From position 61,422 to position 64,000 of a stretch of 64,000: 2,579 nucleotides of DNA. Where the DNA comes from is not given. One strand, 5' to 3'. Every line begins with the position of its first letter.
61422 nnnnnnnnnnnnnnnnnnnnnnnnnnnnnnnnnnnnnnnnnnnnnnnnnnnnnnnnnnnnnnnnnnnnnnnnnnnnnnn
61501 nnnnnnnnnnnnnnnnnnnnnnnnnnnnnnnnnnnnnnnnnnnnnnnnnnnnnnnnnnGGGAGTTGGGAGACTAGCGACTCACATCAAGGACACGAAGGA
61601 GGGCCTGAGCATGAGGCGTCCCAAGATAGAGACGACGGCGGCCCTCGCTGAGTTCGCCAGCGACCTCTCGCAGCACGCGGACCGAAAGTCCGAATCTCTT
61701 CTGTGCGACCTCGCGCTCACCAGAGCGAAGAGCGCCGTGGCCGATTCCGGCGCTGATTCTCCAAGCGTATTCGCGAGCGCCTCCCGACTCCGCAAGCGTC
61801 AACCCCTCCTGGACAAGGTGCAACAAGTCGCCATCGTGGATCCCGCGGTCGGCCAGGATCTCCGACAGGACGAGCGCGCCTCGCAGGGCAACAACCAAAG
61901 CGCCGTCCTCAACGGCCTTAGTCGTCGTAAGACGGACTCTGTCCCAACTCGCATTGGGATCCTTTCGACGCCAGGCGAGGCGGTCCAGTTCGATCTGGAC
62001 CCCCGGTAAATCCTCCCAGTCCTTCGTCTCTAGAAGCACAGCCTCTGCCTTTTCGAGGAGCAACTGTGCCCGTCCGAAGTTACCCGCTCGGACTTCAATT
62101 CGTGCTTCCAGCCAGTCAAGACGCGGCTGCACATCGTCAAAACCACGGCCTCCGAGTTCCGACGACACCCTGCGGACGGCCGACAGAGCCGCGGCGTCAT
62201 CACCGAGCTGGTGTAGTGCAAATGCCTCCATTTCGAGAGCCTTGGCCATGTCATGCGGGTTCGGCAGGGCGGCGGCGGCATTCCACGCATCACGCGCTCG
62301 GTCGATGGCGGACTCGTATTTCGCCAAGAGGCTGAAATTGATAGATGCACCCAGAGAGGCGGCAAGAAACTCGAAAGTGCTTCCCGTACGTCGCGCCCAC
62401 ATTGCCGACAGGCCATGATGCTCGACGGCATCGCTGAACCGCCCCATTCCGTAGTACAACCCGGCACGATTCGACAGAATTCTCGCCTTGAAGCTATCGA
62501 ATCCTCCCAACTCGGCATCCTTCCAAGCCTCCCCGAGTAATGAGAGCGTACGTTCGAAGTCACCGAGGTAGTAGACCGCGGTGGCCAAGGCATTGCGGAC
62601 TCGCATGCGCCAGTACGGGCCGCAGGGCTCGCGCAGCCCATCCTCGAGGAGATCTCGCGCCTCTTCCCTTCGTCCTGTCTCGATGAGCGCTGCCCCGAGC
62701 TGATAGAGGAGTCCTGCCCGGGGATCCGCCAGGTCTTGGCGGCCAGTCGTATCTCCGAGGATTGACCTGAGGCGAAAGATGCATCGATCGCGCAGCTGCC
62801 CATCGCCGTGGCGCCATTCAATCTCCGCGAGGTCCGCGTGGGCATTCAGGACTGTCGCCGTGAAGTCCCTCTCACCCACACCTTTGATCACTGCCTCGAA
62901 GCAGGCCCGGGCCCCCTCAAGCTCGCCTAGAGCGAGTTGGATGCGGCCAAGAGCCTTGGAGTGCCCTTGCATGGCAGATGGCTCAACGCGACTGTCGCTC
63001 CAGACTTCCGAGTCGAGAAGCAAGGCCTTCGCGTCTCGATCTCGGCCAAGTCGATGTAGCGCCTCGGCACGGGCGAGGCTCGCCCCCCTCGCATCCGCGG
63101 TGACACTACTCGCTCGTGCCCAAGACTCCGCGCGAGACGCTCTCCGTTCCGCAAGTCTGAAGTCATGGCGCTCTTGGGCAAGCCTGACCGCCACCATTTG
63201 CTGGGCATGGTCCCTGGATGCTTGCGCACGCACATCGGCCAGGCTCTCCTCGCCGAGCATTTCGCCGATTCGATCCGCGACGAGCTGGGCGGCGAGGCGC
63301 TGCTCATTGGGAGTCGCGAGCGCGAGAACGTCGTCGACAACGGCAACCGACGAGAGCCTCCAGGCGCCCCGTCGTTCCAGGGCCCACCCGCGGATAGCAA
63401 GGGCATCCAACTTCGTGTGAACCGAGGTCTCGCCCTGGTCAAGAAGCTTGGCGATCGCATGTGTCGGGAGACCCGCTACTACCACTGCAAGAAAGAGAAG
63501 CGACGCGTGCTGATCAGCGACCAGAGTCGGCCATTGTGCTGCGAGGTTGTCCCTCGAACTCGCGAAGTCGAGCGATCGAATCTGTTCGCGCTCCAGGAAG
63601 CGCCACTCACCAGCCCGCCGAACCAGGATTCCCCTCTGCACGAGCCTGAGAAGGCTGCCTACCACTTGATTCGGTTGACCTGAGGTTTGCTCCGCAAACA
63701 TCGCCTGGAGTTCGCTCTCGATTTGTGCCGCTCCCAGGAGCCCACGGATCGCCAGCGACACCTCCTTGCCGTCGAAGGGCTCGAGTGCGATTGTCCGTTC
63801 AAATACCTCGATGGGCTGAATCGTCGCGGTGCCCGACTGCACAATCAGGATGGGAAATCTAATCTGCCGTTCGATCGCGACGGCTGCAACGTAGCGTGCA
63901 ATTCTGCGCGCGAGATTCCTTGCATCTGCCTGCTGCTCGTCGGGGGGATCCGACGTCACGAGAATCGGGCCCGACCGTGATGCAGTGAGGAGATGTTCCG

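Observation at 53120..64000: Lower-GC island carrying a self-contained sigma-54 circuit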

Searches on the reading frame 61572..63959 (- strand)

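Call 3: search_protein_families(library=pfam, proteins=[window:61572-63959:-], max_evalue=0.01)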
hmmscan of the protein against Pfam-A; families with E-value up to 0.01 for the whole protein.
window:61572-63959:- (795 aa): 6 families
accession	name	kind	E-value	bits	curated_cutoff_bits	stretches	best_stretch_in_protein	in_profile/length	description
PF13424.12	TPR_12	-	1.8e-05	25.2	30.1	1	453-515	4-68/77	Tetratricopeptide repeat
PF13181.12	TPR_8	-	0.0001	22.6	25.7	0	337-359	7-29/34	Tetratricopeptide repeat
PF14559.12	TPR_19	-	0.00015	22.5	25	0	415-444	25-54/68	Tetratricopeptide repeat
PF00515.34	TPR_1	-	0.00035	20.7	27.8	0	492-514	1-23/34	Tetratricopeptide repeat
PF07719.23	TPR_2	-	0.00068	20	27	0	417-442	3-28/34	Tetratricopeptide repeat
PF20308.4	TPR-S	-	0.0019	19.2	27.6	0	416-483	19-65/102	Tetratricopeptide Repeats-Sensor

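Call 8: search_protein_families(library=ncbifam, proteins=[window:61572-63959:-], max_evalue=0.01)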
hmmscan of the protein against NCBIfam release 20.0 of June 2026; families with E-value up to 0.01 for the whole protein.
window:61572-63959:- (795 aa): 0 families
